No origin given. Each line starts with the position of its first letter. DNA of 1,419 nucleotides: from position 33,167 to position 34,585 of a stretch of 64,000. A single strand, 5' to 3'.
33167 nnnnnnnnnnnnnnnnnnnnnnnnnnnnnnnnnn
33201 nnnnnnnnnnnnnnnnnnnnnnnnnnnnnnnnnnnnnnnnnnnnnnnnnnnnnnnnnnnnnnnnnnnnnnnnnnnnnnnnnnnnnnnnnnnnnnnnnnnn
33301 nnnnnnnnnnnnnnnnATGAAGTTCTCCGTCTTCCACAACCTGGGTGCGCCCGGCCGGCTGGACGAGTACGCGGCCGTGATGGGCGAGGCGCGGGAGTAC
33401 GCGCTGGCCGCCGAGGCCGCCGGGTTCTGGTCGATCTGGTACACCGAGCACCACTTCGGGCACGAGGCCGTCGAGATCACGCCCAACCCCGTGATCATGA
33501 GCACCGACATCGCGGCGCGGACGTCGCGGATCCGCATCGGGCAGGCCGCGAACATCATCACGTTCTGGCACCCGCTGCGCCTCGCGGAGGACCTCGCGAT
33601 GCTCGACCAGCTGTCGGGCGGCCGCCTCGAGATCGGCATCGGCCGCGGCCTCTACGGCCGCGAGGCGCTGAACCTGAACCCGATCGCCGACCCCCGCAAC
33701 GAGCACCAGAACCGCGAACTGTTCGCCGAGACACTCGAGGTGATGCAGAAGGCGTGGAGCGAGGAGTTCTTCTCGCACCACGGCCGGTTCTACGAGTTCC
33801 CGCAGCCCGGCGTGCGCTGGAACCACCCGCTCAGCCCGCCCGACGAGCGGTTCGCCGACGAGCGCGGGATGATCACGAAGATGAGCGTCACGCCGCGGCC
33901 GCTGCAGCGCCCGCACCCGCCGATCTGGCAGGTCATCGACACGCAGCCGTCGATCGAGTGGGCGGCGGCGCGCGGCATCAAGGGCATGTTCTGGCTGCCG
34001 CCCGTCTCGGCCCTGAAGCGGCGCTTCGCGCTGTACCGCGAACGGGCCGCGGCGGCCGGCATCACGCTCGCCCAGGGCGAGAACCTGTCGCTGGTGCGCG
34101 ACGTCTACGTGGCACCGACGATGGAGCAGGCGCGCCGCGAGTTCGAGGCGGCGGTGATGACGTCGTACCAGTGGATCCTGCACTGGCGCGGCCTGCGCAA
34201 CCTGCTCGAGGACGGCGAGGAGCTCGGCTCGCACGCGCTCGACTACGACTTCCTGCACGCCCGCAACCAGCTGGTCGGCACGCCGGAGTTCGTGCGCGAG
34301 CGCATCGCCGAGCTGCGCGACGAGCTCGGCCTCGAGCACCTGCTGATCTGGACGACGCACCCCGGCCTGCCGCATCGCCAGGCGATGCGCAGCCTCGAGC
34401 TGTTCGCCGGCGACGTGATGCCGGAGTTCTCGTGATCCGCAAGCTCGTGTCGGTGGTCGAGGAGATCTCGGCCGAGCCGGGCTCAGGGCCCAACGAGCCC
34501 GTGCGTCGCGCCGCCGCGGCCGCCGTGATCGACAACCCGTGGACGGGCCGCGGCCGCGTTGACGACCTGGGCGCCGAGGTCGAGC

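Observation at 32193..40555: Tightly coupled GntR-controlled operon of unknown substrate (best novelty candidate)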

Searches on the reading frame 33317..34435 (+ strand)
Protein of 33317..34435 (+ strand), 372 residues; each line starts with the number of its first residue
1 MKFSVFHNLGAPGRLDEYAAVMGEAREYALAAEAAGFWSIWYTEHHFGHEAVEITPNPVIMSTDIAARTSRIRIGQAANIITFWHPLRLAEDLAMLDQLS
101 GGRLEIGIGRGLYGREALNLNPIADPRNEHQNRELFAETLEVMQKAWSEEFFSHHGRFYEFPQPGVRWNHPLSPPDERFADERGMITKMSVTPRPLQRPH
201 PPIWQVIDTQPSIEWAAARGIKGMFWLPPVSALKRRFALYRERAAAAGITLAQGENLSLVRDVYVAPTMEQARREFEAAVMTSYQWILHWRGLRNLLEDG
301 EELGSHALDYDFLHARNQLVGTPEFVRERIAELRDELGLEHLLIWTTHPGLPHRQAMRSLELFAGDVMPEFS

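Call 4: search_protein_families(library=pfam, proteins=[window:33317-34435:+])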
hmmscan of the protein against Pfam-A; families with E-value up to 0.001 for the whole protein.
window:33317-34435:+ (372 aa): 1 family
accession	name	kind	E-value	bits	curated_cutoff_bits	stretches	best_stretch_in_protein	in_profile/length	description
PF00296.26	Bac_luciferase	-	1.1e-51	176.5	27.9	1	1-339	1-312/314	Luciferase-like monooxygenase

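Call 5: search_protein_families(library=ncbifam, proteins=[window:33317-34435:+])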
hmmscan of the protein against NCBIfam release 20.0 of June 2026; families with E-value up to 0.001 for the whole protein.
window:33317-34435:+ (372 aa): 26 families (the best 25 are shown)
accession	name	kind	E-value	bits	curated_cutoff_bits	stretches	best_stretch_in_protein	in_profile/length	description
TIGR03619.1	F420_Rv2161c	subfamily_domain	1.9e-29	103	166.9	2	27-163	2-146/247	TIGR03619 family F420-dependent LLM class oxidoreductase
TIGR03558.1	oxido_grp_1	subfamily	9.7e-28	97.3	166.95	1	23-364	20-323/325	MsnO8 family LLM class oxidoreductase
TIGR04027.1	LLM_KPN_01858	hypoth_equivalog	2.1e-26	92.7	412.9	1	25-160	22-152/326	putative FMN-dependent luciferase-like monooxygenase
TIGR04036.1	LLM_CE1758_fam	subfamily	9.3e-25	87.2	479.1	2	25-159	30-156/355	CE1758 family FMN-dependent luciferase-like monooxygenase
TIGR04020.1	seco_metab_LLM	subfamily_domain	1e-23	84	244.45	1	27-150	23-140/341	MupA/Atu3671 family FMN-dependent luciferase-like monooxygenase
TIGR03858.1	LLM_2I7G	subfamily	1.5e-23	83.4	462.25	2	18-158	21-153/337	Atu2307/SP_0267 family LLM class monooxygenase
TIGR03560.1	F420_Rv1855c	subfamily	2.6e-22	79.8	231.4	1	23-163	13-155/227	TIGR03560 family F420-dependent LLM class oxidoreductase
NF052254.1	luciferase_Alph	exception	3.8e-20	72.4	600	1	19-163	18-155/354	luciferase subunit alpha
TIGR03571.1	lucif_BA3436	subfamily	2.6e-17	63.1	303.9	1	19-154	27-160/304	TIGR03571 family LLM class oxidoreductase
NF052255.1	luciferase_Beta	exception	4.7e-17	62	500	1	22-166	24-160/325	luciferase subunit beta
TIGR04021.1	LLM_DMSO2_sfnG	equivalog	6.2e-16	58.7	382.95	1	26-210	31-187/350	dimethylsulfone monooxygenase SfnG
TIGR03621.1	F420_MSMEG_2516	subfamily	4.4e-15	55.6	213.15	1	25-203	16-153/295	TIGR03621 family F420-dependent LLM class oxidoreductase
TIGR03559.1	F420_Rv3520c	subfamily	1.6e-12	47.2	335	1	17-165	7-143/325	LLM class F420-dependent oxidoreductase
TIGR03557.1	F420_G6P_family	subfamily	6.9e-10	38.6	210.4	1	27-175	17-163/316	TIGR03557 family F420-dependent LLM class oxidoreductase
NF002619.0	PRK02271.1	equivalog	2.7e-09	36.8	276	1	26-158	17-135/329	5,10-methylenetetrahydromethanopterin reductase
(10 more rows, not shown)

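Call 10: search_solved_structures(query=window:33317-34435:+, max_evalue=0.001)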
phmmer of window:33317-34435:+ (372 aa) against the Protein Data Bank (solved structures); distinct sequences matched with E-value up to 0.001: 24.
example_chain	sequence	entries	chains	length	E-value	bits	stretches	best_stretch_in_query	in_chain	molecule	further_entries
7bip_A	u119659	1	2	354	5.1e-31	111.4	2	25-161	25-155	Luciferase-like monooxygenase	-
8cbb_A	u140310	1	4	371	2.7e-26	95.9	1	2-166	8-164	Alkanal monooxygenase alpha chain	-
8k74_A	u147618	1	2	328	3.3e-20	75.8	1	26-203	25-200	Alkanal monooxygenase alpha chain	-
1brl_A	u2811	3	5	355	3.8e-20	75.6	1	11-120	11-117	BACTERIAL LUCIFERASE | Alkanal monooxygenase alpha chain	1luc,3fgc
4uwm_A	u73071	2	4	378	1.6e-18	70.3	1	5-369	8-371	3,6-DIKETOCAMPHANE 1,6 MONOOXYGENASE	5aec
6ket_A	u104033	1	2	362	3.7e-16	62.5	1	31-153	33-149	PuwE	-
2i7g_A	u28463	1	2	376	3.3e-11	46.2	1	11-114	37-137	Monooxygenase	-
4us5_A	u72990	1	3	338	1e-10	44.6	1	26-111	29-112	LUCIFERASE-LIKE MONOOXYGENASE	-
4us5_D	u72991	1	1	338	1.1e-10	44.5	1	26-111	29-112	LUCIFERASE-LIKE MONOOXYGENASE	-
1brl_B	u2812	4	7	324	1.9e-10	43.7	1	31-167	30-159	BACTERIAL LUCIFERASE | BETA2 LUCIFERASE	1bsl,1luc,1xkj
3fgc_B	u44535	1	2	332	2.1e-10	43.5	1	31-167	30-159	Alkanal monooxygenase beta chain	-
6fri_A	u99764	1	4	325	1.9e-09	40.4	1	37-166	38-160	Alkanal monooxygenase beta chain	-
2b81_A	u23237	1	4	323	3.4e-09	39.6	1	19-147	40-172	Luciferase-like monooxygenase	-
8t0u_A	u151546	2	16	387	3.7e-09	39.5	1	26-175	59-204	FMNH(2)-dependent dimethylsulfone monooxygenase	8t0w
3rao_A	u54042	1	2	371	1.1e-07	34.6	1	25-162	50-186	Putative Luciferase-like Monooxygenase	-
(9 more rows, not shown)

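Call 20: find_homologous_proteins(query=window:33317-34435:+, max_evalue=1e-20)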
Query window:33317-34435:+ (372 aa): 1414 proteins with E <= 1e-20 among 8000 candidates; the best 120 are listed.
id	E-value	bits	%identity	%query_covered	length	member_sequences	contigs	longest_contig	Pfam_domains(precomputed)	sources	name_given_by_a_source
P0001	4.1e-242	821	95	100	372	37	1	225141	PF00296.27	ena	-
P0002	3.0e-239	812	94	100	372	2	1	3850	PF00296.27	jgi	jgi:alkanesulfonate monooxygenase SsuD/methylene tetrahydromethanopterin reductase-like flavin-depen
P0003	1.5e-223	760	88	100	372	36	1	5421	PF00296.27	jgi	jgi:alkanesulfonate monooxygenase SsuD/methylene tetrahydromethanopterin reductase-like flavin-depen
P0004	6.7e-210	715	83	100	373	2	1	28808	PF00296.27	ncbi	-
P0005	1.1e-200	685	78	100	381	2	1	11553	PF00296.27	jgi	jgi:alkanesulfonate monooxygenase SsuD/methylene tetrahydromethanopterin reductase-like flavin-depen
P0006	1.6e-198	678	78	99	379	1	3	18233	PF00296.27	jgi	jgi:alkanesulfonate monooxygenase SsuD/methylene tetrahydromethanopterin reductase-like flavin-depen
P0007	1.3e-196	671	78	100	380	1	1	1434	PF00296.27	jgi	jgi:alkanesulfonate monooxygenase SsuD/methylene tetrahydromethanopterin reductase-like flavin-depen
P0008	2.4e-196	670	77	100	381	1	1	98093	PF00296.27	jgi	jgi:alkanesulfonate monooxygenase SsuD/methylene tetrahydromethanopterin reductase-like flavin-depen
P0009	5.9e-196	669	78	100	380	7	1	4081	PF00296.27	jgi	jgi:alkanesulfonate monooxygenase SsuD/methylene tetrahydromethanopterin reductase-like flavin-depen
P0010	1.3e-194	665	77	100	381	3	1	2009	PF00296.27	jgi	jgi:alkanesulfonate monooxygenase SsuD/methylene tetrahydromethanopterin reductase-like flavin-depen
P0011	4.9e-188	643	76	100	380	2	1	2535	PF00296.27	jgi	jgi:alkanesulfonate monooxygenase SsuD/methylene tetrahydromethanopterin reductase-like flavin-depen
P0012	5.3e-187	640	74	100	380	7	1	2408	PF00296.27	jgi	-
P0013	2.4e-186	638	73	100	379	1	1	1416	PF00296.27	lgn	-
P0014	4.8e-186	637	72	100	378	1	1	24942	PF00296.27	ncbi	-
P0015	5.3e-186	636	75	100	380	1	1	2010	PF00296.27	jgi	jgi:alkanesulfonate monooxygenase SsuD/methylene tetrahydromethanopterin reductase-like flavin-depen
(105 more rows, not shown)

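Call 21: search_dna_similar(query=window:33317-34435:+, collection=plasmids, mode=protein, max_rows=30)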
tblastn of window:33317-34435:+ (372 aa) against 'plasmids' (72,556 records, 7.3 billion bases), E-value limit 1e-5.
Records with a match: 753; places in all: 967; records where one place covers at least 80% of the query: 610.
Best place of each record, by identity: <60% 753.
By first word of the organism name: Rhizobium 209; Ralstonia 131; Sinorhizobium 105; Streptomyces 53; Rhodococcus 19; Mesorhizobium 18; Agrobacterium 18; Leisingera 17; Bradyrhizobium 11; Ensifer 10; and 69 more.
By predicted mobility (MOB-suite, as given by PLSDB): non-mobilizable 369; conjugative 230; mobilizable 154.
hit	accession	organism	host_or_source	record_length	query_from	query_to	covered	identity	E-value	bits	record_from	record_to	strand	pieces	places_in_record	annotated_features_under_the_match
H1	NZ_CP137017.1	Sinorhizobium fredii GR64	Phaseolus vulgaris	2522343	1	372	100%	30.9%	4e-20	100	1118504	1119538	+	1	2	record has no annotation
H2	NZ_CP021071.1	Mesorhizobium sp. WSM1497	Biserrula pelecinus L.,cell ...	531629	1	371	100%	30.8%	7e-15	84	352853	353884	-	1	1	LLM class flavin-dependent oxidoreductase | alpha/beta fold hydrolase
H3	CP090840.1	Streptomyces viridifaciens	Whole organism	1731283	36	371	90%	33.7%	2e-42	165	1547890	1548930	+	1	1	LLM class flavin-dependent oxidoreductase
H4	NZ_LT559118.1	Nonomuraea gerenzanensis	-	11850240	1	372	100%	30.4%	2e-21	103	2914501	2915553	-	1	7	none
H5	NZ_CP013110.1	Sinorhizobium americanum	Vachellia farnesiana,cell culture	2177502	1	372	100%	29.8%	1e-19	98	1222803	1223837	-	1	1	record has no annotation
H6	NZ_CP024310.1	Sinorhizobium fredii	Phaseolus vulgaris,cell culture,plant ...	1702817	1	372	100%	29.8%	2e-19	97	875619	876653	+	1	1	record has no annotation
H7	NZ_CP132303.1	Shinella sumterensis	Homo sapiens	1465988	1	371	100%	29.9%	3e-19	97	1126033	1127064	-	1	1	none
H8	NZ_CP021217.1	Sinorhizobium meliloti RU11/001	-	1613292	1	372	100%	29.8%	5e-20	99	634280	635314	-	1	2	none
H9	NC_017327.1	Sinorhizobium meliloti SM11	-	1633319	1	372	100%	29.8%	5e-20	99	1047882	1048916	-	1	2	none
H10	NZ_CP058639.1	Rhodococcus sp. ZPP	cell culture,soil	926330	1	371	100%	29.8%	5e-22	105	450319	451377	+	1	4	none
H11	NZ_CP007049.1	Rhizobium leguminosarum bv. trifolii WSM1689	root nodule of Trifolium uniflorum ...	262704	1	371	100%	29.8%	9e-18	92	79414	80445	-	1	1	LLM class flavin-dependent oxidoreductase | flavin reductase family protein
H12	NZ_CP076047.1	Rhodococcus sp. USK10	-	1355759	36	369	90%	33.1%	2e-28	124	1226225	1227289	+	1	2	record has no annotation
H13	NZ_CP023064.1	Sinorhizobium sp. CCBAU 05631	G.max,nodule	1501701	1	372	100%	29.6%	5e-19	96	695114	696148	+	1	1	record has no annotation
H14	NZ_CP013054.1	Sinorhizobium americanum CCGM7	Phaseolus vulgaris,root nodules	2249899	1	372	100%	29.6%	7e-19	96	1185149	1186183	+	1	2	none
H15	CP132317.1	Shinella sumterensis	Homo sapiens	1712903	1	371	100%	29.7%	1e-18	95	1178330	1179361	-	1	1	LLM class flavin-dependent oxidoreductase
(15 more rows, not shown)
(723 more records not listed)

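Call 22: find_related_loci(query=window:33317-34435:+, collection=genome_contigs, flank=10000)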
Query window:33317-34435:+ (372 aa) in genome_contigs; peptide patterns used: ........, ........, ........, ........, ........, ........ (x = any residue, [..] = any of these).
436 stretches matched a pattern; 404 encode a relative of the query (tblastn E <= 1e-3); the best 80 are kept; 80 distinct loci.
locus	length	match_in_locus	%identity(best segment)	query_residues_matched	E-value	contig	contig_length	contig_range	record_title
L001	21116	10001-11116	94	1-372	0e+0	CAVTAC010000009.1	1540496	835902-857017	MAG: uncultured Actinomycetes bacterium isolate MFD04651.bin.2.118 genome assembly, contig: contig_4588, whole genome sh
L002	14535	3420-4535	93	1-372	0e+0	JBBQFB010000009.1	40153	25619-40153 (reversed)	MAG: Gaiellales bacterium isolate Co_metawrap_1056 Cmw_1056_k141_14552332_length_40153_cov_9.9575, whole genome shotgun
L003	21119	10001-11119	83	1-372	0e+0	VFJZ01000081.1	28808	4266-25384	MAG: Actinomycetota bacterium isolate Bin_62_12 c_000004709165, whole genome shotgun sequence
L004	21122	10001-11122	80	1-372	0e+0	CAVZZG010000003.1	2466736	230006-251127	MAG: uncultured Actinomycetes bacterium isolate MFD02134.bin.1.216 genome assembly, contig: contig_6518, whole genome sh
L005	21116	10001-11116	75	1-372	0e+0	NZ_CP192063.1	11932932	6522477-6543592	Actinoallomurus sp. CA-150999 chromosome, complete genome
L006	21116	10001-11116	74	1-372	0e+0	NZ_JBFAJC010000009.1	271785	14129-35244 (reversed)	Actinoallomurus sp. NPDC050550 NPDC050550_122_G12.ctg-0009, whole genome shotgun sequence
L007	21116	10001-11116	71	1-372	5e-180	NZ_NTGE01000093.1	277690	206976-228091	Streptomyces sp. SA15 spades_002_2_len_T:277690_pilon, whole genome shotgun sequence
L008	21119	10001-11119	71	1-372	1e-179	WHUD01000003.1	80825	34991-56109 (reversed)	MAG: Actinophytocola sp. isolate Dino_bin57 NODE_3_length_80825_cov_27.849315, whole genome shotgun sequence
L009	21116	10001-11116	71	1-372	3e-179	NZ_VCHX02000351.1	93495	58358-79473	Streptomyces sporangiiformans strain NEAU-SSA 1 C2931, whole genome shotgun sequence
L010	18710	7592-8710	72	1-372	5e-179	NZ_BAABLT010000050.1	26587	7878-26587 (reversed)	Saccharopolyspora rosea strain JCM 19121 sequence50, whole genome shotgun sequence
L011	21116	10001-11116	71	1-372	6e-179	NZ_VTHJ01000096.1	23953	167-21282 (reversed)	Streptomyces tailanensis strain TRM68348 scaffold96, whole genome shotgun sequence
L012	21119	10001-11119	70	1-372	5e-177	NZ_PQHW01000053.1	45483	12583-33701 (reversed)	Amycolatopsis thermalba strain NRRL B-24845 NODE_53, whole genome shotgun sequence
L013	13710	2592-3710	70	1-372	5e-174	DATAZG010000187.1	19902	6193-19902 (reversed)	MAG TPA_asm: Pseudonocardia sp. isolate SMAG_U5699 k141_3444914, whole genome shotgun sequence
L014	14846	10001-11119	70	1-372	4e-171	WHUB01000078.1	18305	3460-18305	MAG: Actinophytocola sp. isolate Dino_bin55 NODE_78_length_18305_cov_236.712712, whole genome shotgun sequence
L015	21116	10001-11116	70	1-372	1e-166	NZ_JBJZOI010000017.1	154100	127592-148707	Saccharopolyspora sp. MS10 BA04_Assembly_BV-BRC_contig_17, whole genome shotgun sequence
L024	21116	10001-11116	68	1-372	4e-156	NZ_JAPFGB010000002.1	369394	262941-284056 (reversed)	Saccharopolyspora sp. NFXS83 Saccharopolyspora_sp._NFXS83_2, whole genome shotgun sequence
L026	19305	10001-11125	60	1-372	3e-153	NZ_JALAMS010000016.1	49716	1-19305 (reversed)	Priestia endophytica strain N12A3 contig_0000016, whole genome shotgun sequence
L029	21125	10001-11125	59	1-372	1e-151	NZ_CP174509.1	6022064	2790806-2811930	Pseudalkalibacillus sp. A8 chromosome, complete genome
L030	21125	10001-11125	59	1-372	3e-151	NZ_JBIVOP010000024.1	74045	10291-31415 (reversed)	Neobacillus sp. NPDC093127 NPDC093127_178_F8.ctg-0024, whole genome shotgun sequence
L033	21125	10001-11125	58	1-372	5e-151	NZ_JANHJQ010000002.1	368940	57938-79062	Pseudalkalibacillus decolorationis strain DSM 14890 Scaffold2, whole genome shotgun sequence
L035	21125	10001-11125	59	1-372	1e-149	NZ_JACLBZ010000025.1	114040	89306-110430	Sporosarcina aquimarina strain S/N-308-OC-B4 S/N-308-OC-B4_contig_25, whole genome shotgun sequence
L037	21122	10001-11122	60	1-372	8e-149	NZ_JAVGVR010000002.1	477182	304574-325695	Bacillus salipaludis strain PS3-36 contig_2, whole genome shotgun sequence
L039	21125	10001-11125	61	1-372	2e-148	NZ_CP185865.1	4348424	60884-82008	Brevibacillus sp. TJ4 chromosome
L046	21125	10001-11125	60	1-372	3e-145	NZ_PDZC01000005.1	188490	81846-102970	Sporosarcina sp. P34 contig-150_4, whole genome shotgun sequence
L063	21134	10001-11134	50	1-372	2e-126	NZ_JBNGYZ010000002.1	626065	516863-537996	MAG: Candidatus Pelagibacter sp. isolate HIMB1420 HIMB1420-00000000002, whole genome shotgun sequence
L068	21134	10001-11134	50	1-372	1e-126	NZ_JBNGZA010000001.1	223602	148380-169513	MAG: Candidatus Pelagibacter sp. isolate HIMB1427 HIMB1427-00000000001, whole genome shotgun sequence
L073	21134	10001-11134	50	1-372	4e-126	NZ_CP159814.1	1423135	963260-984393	Candidatus Pelagibacter sp. Uisw_130 chromosome, complete genome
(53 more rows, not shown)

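Call 33: get_annotated_region(hit=H11, flank=8000)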
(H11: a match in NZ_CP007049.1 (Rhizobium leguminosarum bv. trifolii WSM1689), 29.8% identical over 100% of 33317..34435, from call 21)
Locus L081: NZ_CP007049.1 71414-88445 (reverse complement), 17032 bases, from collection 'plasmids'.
description: Rhizobium leguminosarum bv. trifolii WSM1689 plasmid unnamed4, complete sequence
organism: Rhizobium leguminosarum bv. trifolii WSM1689 (NCBI taxid 754523)
taxonomy: Bacteria; Pseudomonadota; Alphaproteobacteria; Hyphomicrobiales; Rhizobiaceae; Rhizobium; Rhizobium leguminosarum; Rhizobium leguminosarum bv. trifolii WSM1689
host: -; source: root nodule of Trifolium uniflorum collected on the edge of a valley; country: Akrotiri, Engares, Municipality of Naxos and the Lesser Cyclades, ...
typing (MOB-suite, as given by PLSDB): non-mobilizable; replicon rep_cluster_841
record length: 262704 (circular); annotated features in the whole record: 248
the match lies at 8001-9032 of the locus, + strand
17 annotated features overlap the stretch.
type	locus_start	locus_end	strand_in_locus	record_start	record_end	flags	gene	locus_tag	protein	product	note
CDS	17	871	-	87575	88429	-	-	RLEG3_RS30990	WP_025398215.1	ABC transporter permease subunit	GO:0055085 - transmembrane transport [Evidence IEA]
CDS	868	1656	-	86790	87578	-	-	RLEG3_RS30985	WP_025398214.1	ABC transporter ATP-binding protein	GO:0006810 - transport [Evidence IEA]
CDS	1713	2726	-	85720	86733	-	tauA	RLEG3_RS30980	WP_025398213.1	taurine ABC transporter substrate-binding protein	GO:0015734 - taurine transmembrane transport [Evidence IEA]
CDS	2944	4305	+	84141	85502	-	-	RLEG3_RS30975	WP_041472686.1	FAD/NAD(P)-binding protein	-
CDS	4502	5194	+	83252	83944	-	-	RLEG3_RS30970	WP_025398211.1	GntR family transcriptional regulator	-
CDS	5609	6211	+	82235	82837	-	-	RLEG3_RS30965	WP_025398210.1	amino acid synthesis family protein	-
CDS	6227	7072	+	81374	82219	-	-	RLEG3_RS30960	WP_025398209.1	alpha/beta fold hydrolase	-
CDS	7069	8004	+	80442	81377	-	-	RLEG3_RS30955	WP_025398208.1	flavin reductase family protein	-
CDS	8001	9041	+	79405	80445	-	-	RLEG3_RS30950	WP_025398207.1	LLM class flavin-dependent oxidoreductase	-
CDS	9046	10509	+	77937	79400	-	-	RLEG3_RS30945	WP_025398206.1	aldehyde dehydrogenase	-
CDS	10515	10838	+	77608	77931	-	-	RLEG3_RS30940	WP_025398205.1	NIPSNAP family protein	-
CDS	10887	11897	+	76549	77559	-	-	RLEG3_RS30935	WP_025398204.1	ABC transporter substrate-binding protein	-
CDS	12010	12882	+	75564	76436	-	-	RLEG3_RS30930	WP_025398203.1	ABC transporter permease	GO:0055085 - transmembrane transport [Evidence IEA]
CDS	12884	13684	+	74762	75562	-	-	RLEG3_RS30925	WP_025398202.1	ABC transporter permease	GO:0055085 - transmembrane transport [Evidence IEA]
CDS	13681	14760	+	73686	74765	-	-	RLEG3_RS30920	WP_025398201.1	ABC transporter ATP-binding protein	-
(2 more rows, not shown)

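Call 37: search_protein_families(library=pfam, proteins=[L073:5535-6947:-, L073:6848-7357:-, L073:7386-8360:-, L073:8474-9088:+, L073:9085-9831:-, L073:11167-11754:+, L073:11759-12541:+, L073:14028-14885:+, L073:14961-16145:+, L073:16202-16963:-])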
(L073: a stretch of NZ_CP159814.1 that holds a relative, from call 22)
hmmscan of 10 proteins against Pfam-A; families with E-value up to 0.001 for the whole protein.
L073:5535-6947:- (470 aa): 1 family
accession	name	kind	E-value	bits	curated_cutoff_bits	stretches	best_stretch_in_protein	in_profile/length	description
PF06808.19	DctM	-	2.2e-85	287.4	23.8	1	47-457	3-413/413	Tripartite ATP-independent periplasmic transporter, DctM component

L073:6848-7357:- (169 aa): 1 family
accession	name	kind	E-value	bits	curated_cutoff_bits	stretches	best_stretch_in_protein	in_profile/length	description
PF04290.18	DctQ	-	3.8e-16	59.6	28.3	1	35-160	3-127/132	Tripartite ATP-independent periplasmic transporters, DctQ component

L073:7386-8360:- (324 aa): 1 family
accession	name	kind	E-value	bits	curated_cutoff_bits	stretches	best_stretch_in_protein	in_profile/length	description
PF03480.18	DctP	-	2.4e-37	129.2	23.4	1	41-308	13-283/286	Bacterial extracellular solute-binding protein, family 7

L073:8474-9088:+ (204 aa): 1 family
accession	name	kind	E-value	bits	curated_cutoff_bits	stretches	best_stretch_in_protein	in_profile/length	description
PF03741.22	TerC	-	4.2e-41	141.1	27.8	1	10-185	2-176/178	Integral membrane protein TerC family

L073:9085-9831:- (248 aa): 1 family
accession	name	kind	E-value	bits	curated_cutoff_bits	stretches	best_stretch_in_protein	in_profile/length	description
PF17645.6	Amdase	-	3.6e-18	66.5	25.9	1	112-245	93-228/228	Arylmalonate decarboxylase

L073:11167-11754:+ (195 aa): 1 family
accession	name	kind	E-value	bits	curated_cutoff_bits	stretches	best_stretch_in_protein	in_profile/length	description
PF06684.16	AA_synth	-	5.1e-63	212.1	27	1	5-181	1-175/175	Amino acid synthesis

L073:11759-12541:+ (260 aa): 6 families
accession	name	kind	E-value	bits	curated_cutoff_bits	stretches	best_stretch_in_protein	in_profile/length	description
PF00561.26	Abhydrolase_1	-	5.8e-23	82.2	25.8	1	21-243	2-241/245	alpha/beta hydrolase fold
PF12697.13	Abhydrolase_6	-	1.3e-12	49.3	26.3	1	22-249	1-213/217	Alpha/beta hydrolase family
PF03096.20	Ndr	-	6.3e-10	38.7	23.3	1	59-258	74-276/283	Ndr family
PF12146.15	Hydrolase_4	-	3.2e-08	33.6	27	1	22-228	7-218/239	Serine aminopeptidase, S33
PF06028.17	DUF915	-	3e-05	23.9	22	0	73-129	92-153/255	Alpha/beta hydrolase of unknown function (DUF915)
PF08840.17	BAAT_C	-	0.00031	21.3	20.9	0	67-214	3-126/210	BAAT / Acyl-CoA thioester hydrolase C terminal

L073:14028-14885:+ (285 aa): 1 family
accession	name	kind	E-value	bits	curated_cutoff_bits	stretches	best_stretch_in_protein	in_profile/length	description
PF00892.27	EamA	-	4.7e-27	95.4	28.2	2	146-279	3-131/135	EamA-like transporter family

L073:14961-16145:+ (394 aa): 2 families
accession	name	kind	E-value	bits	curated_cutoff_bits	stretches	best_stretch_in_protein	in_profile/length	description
PF13458.12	Peripla_BP_6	-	1.9e-28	100.5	31.7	1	22-328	1-307/343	Periplasmic binding protein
PF01094.35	ANF_receptor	-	6.7e-27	94.9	25.4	1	43-369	3-335/353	Receptor family ligand binding region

L073:16202-16963:- (253 aa): 1 family
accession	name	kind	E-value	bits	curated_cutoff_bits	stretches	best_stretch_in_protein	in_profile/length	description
PF01925.25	TauE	-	1.7e-27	97.1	32.6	1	18-243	2-235/237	Sulfite exporter TauE/SafE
